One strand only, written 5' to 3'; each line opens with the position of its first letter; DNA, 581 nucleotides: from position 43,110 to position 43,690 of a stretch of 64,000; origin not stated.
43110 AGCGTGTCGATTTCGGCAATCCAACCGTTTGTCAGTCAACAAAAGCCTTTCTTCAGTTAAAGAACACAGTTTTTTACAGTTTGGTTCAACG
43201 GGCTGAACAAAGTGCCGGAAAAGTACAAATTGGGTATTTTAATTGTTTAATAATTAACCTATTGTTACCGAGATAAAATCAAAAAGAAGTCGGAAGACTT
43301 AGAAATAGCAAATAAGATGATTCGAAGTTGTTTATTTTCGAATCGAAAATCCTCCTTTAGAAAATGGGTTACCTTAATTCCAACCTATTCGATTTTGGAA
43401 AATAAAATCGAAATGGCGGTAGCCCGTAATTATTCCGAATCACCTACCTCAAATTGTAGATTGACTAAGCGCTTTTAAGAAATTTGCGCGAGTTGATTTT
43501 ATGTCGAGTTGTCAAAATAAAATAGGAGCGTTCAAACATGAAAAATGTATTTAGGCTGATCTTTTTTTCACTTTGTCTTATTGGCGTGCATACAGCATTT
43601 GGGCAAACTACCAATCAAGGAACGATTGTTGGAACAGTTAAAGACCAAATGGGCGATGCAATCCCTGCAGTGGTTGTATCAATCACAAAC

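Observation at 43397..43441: Second ops-like element within a 45-nt block shared by two operon leaders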

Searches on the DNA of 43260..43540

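Call 66: search_rna_families(source=window, start=43260, end=43540, threshold=evalue, max_evalue=10, show_alignments=2)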
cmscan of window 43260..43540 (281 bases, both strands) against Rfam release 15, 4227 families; matches with E-value up to 10: 2.
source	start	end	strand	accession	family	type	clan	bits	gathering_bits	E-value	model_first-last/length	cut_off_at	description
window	43265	43472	+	RF02112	DLG2-AS1_1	Gene; lncRNA;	-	22.2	80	3.5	1-215/215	no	DLG2 antisense RNA 1 conserved region 1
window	43290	43432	+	RF00426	SCARNA15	Gene; snRNA; snoRNA; scaRNA;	CL00019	13.6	65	4.1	1-128/128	no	Small Cajal body specific RNA 15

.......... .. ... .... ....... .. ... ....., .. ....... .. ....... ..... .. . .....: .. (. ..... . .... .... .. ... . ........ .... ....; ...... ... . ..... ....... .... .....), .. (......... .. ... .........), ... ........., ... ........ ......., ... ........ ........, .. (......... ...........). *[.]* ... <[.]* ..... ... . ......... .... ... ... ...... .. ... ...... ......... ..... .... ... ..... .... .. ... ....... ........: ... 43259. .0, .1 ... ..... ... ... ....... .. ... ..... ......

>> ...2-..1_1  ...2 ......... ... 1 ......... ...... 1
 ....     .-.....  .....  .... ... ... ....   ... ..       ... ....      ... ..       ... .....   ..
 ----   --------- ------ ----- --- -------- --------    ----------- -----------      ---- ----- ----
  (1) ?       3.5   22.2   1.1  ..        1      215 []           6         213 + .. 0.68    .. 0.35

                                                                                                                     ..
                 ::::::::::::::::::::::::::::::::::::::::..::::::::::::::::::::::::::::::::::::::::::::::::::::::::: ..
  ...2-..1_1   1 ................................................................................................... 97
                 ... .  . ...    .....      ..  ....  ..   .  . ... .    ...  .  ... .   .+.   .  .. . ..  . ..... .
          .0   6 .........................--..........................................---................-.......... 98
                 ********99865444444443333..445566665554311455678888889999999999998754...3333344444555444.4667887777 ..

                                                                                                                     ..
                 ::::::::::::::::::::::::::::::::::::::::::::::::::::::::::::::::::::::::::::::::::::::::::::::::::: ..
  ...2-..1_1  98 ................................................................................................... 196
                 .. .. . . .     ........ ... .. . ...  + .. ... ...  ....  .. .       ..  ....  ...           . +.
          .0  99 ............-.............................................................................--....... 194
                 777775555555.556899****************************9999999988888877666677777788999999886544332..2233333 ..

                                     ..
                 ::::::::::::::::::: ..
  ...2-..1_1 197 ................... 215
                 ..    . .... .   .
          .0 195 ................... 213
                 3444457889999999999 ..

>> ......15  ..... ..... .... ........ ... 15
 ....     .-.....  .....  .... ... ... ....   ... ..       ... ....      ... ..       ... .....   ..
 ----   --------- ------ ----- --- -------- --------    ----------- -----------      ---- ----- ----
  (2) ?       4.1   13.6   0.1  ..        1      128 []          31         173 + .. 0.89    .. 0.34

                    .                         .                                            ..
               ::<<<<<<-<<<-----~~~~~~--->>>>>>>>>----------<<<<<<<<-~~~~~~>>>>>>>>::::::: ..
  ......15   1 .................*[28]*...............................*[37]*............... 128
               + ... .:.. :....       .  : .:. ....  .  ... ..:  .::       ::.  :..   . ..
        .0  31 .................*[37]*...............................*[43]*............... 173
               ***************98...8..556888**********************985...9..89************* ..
